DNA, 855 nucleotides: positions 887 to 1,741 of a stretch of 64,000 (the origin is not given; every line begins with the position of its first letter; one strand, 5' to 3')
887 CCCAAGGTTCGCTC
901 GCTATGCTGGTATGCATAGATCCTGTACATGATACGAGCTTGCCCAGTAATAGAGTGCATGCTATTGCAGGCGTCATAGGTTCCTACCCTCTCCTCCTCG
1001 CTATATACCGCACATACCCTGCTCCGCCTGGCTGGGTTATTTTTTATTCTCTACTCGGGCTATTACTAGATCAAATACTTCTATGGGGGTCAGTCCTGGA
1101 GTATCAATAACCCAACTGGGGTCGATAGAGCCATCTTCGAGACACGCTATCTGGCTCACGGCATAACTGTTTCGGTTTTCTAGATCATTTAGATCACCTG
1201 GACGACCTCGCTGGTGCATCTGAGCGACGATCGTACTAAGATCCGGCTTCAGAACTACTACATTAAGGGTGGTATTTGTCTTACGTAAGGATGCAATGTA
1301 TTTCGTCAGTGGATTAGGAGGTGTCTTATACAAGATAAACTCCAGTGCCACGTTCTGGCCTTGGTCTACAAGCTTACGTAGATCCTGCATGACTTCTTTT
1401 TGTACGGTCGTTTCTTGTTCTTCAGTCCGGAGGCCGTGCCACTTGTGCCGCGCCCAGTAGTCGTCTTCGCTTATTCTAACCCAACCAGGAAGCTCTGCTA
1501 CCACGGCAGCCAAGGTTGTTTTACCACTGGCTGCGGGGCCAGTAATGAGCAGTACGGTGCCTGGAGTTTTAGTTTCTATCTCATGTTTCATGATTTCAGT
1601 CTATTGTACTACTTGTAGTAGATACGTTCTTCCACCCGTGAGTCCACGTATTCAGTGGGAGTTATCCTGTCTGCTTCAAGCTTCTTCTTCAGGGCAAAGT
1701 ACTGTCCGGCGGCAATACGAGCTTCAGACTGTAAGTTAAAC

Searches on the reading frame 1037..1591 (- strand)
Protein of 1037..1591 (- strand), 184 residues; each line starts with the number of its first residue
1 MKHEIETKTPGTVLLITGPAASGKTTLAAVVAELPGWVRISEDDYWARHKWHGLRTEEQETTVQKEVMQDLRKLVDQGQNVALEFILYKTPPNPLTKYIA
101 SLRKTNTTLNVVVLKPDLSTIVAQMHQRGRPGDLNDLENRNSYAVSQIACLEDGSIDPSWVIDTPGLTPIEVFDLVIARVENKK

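Call 85: search_protein_families(library=padloc, alignment_id=A10, max_evalue=0.00001)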
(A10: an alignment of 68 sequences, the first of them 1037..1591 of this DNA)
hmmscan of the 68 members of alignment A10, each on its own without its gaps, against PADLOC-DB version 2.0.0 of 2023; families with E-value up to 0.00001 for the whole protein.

A. member 1, window:1037-1591:- (184 aa): 0 families

B. families by the number of members that match (of 68 scanned): 36 families (the first 25 are shown)
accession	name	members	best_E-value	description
PDLC04134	mad2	2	5.2e-14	mads_2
PDLC04135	mad3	1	6.9e-34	mads_3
PDLC03657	mREase_IV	1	1.5e-32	Type IV methyl-directed restriction enzyme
PDLC04796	PDC-S02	1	4.6e-32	-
PDLC04806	PDC-S02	1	2e-26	-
PDLC04819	PDC-S02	1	2.6e-16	-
PDLC04140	mad8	1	1.8e-13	mads_8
PDLC00233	KwaB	1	2e-11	DUF4868 domain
PDLC00230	KwaB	1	3.3e-11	DUF4868 domain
PDLC01447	Cas4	1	7e-11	"CAS-I,CAS-II,CAS-III,CAS-IV,CAS-V,CAS-VI; acquisition_associated"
PDLC01250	Cas4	1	7.7e-10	"CAS-I,CAS-II,CAS-III,CAS-IV,CAS-V,CAS-VI; acquisition_associated"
PDLC02980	AriA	1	8.2e-10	-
PDLC00943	Cas4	1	1.7e-09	CRISPR-associated protein Cas4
PDLC04213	HEC-02A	1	2e-09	-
PDLC00405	SduA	1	3.9e-09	DUF4263 domain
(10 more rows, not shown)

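Call 86: search_protein_families(library=pfam, alignment_id=A10, max_evalue=0.00001)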
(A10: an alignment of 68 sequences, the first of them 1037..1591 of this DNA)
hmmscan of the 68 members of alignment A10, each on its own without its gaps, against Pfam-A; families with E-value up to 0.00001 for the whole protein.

A. member 1, window:1037-1591:- (184 aa): 1 family
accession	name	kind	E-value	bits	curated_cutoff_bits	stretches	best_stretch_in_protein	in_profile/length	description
PF13671.12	AAA_33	-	4.9e-11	43.5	27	1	13-133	1-123/143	AAA domain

B. families by the number of members that match (of 68 scanned): 79 families (the first 25 are shown)
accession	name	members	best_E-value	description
PF00587.30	tRNA-synt_2b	3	5.7e-27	tRNA synthetase class II core domain (G, H, P, S and T)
PF02687.27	FtsX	2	2.8e-23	FtsX-like permease C-terminal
PF00072.30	Response_reg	2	2.9e-23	Response regulator receiver domain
PF03129.25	HGTP_anticodon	2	1.7e-19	Anticodon binding domain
PF13180.12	PDZ_2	2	1.7e-08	PDZ domain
PF07517.20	SecA_DEAD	1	1e-123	SecA DEAD-like domain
PF06418.20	CTP_synth_N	1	7.1e-108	CTP synthase N-terminus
PF01098.24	FTSW_RODA_SPOVE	1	1e-93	Cell cycle protein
PF01921.24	tRNA-synt_1f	1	2.6e-92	tRNA synthetases class I (K)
PF01795.25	Methyltransf_5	1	3.6e-89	MraW methylase family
PF18761.7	Heliorhodopsin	1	8.2e-88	Heliorhodopsin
PF00318.25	Ribosomal_S2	1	9.4e-82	Ribosomal protein S2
PF01255.24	Prenyltransf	1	1.1e-80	Putative undecaprenyl diphosphate synthase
PF00232.24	Glyco_hydro_1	1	1.3e-74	Glycosyl hydrolase family 1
PF21090.3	P-loop_SecA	1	2.3e-74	SecA P-loop domain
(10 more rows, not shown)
